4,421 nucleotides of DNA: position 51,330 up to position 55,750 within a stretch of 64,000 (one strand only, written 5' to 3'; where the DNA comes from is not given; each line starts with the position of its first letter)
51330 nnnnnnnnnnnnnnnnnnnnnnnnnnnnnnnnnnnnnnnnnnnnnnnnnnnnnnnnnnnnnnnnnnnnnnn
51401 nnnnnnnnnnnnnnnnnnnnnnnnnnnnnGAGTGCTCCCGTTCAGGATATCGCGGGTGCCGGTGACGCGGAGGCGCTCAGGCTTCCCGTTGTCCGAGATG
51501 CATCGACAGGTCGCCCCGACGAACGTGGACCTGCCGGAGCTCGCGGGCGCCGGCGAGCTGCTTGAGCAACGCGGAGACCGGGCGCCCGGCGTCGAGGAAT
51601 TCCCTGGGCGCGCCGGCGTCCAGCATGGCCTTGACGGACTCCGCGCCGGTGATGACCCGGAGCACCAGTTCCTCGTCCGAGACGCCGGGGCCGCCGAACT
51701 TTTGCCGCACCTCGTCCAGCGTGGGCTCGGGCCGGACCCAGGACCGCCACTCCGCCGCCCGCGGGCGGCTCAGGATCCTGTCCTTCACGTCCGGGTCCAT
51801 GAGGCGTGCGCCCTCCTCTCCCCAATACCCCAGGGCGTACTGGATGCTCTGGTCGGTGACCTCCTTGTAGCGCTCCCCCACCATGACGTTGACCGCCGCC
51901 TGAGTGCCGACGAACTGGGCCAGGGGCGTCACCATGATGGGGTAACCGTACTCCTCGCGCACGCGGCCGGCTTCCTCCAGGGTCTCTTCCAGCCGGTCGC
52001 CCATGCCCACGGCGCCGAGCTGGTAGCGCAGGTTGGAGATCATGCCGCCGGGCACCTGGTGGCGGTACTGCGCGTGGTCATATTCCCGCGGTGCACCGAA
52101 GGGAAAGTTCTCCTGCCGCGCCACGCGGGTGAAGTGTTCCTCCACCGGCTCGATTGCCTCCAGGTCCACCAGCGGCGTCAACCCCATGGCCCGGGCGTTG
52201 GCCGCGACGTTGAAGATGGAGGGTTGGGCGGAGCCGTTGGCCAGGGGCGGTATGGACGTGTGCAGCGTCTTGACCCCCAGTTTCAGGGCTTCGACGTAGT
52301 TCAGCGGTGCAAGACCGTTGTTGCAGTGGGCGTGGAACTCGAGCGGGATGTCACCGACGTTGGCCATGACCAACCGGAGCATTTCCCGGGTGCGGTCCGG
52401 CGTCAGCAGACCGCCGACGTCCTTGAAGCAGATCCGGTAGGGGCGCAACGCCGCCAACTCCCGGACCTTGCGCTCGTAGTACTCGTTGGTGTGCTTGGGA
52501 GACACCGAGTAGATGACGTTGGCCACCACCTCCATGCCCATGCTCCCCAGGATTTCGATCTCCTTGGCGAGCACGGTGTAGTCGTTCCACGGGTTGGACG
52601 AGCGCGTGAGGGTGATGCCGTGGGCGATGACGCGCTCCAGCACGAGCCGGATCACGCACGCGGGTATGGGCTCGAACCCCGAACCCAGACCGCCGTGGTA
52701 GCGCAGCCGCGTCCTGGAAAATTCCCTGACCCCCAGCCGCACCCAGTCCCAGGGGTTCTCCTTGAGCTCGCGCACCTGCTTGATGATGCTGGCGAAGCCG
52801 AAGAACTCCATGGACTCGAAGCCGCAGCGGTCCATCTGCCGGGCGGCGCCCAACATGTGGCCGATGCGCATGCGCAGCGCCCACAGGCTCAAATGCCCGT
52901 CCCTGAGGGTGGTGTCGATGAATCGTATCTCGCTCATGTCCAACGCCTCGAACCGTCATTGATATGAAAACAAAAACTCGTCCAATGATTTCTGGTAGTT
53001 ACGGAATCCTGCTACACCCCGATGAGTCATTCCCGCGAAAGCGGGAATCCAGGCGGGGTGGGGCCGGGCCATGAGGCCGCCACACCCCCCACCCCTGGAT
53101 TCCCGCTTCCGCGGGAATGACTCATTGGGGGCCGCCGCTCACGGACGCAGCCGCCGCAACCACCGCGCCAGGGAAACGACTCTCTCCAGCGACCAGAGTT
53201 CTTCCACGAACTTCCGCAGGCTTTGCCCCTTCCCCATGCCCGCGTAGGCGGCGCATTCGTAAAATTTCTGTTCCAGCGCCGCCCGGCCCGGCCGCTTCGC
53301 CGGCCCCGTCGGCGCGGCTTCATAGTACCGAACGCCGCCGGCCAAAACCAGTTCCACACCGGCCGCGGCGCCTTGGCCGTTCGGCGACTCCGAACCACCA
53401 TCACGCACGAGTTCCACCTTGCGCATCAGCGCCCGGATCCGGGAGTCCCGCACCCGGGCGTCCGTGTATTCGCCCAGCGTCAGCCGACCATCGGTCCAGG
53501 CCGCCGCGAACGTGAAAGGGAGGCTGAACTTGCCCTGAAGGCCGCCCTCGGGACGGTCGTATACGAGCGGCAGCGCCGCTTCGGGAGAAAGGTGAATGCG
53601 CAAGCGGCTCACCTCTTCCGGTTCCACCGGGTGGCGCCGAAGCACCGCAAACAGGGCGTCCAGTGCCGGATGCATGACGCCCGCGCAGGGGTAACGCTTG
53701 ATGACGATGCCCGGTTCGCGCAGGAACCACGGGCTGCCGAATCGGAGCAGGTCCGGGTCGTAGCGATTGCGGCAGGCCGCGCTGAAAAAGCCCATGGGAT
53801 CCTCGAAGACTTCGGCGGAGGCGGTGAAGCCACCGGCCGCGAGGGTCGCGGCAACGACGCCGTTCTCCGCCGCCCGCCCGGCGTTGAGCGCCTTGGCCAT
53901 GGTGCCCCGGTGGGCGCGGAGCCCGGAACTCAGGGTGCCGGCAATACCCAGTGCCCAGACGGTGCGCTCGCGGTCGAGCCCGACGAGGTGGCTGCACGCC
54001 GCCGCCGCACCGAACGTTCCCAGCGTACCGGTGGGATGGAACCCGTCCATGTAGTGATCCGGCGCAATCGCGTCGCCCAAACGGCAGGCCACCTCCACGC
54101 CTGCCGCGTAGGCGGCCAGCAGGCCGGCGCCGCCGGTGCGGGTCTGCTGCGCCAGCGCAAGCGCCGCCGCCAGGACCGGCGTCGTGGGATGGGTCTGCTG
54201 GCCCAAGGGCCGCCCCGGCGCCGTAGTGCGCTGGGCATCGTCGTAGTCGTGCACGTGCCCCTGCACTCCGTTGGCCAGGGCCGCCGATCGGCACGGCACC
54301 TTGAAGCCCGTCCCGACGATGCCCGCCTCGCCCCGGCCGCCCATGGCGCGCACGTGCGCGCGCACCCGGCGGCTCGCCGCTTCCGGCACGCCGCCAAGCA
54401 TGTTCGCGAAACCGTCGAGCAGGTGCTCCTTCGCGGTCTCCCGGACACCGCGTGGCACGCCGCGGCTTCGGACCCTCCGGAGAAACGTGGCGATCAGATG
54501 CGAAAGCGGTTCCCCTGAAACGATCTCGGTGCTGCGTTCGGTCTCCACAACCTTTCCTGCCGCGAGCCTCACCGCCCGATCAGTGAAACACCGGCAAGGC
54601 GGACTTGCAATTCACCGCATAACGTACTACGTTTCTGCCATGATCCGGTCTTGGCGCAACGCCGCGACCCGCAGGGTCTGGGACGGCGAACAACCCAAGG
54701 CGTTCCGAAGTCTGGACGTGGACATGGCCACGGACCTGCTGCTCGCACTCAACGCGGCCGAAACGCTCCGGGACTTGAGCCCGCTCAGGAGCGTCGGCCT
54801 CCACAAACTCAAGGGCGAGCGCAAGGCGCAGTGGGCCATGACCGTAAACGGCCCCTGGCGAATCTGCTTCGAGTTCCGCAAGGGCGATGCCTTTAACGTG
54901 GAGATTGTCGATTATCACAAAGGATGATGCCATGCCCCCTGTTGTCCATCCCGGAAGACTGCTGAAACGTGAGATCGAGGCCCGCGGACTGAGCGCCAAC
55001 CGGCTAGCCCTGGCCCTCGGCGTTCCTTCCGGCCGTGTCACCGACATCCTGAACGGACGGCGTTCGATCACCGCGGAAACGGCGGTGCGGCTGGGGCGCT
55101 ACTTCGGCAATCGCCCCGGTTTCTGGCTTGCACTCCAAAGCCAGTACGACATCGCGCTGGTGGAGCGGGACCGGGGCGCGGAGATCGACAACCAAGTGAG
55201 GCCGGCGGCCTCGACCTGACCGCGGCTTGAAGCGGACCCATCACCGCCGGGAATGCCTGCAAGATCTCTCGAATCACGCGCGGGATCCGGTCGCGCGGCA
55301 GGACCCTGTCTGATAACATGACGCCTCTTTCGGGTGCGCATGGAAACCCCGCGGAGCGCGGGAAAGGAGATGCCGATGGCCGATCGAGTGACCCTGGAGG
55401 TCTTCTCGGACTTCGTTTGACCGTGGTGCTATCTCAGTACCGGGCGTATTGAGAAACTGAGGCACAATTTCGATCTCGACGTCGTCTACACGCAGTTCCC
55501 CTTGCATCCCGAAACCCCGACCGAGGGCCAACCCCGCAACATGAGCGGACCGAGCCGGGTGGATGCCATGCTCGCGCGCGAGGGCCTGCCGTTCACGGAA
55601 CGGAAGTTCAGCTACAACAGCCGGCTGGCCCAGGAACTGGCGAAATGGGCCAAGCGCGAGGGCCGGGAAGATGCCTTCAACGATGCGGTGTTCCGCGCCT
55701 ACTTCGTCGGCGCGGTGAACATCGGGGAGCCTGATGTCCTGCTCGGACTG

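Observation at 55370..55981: Candidate selenocysteine-containing DsbA/FrnE-like oxidoreductase (UPWC active site) with a bSECIS-like hairpin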

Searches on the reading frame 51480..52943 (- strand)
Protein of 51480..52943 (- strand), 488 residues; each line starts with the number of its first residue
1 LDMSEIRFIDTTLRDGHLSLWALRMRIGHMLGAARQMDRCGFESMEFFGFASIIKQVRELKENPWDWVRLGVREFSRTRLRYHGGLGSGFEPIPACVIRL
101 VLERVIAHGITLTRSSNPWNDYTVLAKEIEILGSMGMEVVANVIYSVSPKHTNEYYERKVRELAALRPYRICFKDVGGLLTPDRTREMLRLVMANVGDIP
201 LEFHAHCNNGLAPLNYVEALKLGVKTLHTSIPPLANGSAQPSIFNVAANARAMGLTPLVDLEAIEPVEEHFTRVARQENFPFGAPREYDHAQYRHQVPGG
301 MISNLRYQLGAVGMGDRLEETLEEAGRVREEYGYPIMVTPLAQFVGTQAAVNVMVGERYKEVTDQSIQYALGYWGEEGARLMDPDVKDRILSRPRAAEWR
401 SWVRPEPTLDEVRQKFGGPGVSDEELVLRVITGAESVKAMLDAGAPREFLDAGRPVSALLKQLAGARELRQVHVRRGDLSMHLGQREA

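Call 33: search_protein_families(library=pfam, proteins=[window:51480-52943:-])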
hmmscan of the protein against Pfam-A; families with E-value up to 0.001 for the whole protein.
window:51480-52943:- (488 aa): 2 families
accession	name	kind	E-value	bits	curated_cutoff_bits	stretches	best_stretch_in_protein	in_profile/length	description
PF02436.23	PYC_OADA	-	3.6e-25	89.3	27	1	293-418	2-136/201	Conserved carboxylase domain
PF00682.25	HMGL-like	-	1.6e-13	51.1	29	1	153-268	141-257/260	HMGL-like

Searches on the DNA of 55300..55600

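Call 9: search_rna_families(source=window, start=55300, end=55600, threshold=evalue, max_evalue=10, show_alignments=3)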
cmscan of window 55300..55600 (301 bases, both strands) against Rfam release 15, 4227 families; matches with E-value up to 10: 1.
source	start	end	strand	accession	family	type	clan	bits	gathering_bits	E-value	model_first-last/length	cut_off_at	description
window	55563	55589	+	RF00502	TCV_Pr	Cis-reg;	-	13.3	40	7.9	1-34/34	no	Turnip crinkle virus (TCV) core promoter hairpin (Pr)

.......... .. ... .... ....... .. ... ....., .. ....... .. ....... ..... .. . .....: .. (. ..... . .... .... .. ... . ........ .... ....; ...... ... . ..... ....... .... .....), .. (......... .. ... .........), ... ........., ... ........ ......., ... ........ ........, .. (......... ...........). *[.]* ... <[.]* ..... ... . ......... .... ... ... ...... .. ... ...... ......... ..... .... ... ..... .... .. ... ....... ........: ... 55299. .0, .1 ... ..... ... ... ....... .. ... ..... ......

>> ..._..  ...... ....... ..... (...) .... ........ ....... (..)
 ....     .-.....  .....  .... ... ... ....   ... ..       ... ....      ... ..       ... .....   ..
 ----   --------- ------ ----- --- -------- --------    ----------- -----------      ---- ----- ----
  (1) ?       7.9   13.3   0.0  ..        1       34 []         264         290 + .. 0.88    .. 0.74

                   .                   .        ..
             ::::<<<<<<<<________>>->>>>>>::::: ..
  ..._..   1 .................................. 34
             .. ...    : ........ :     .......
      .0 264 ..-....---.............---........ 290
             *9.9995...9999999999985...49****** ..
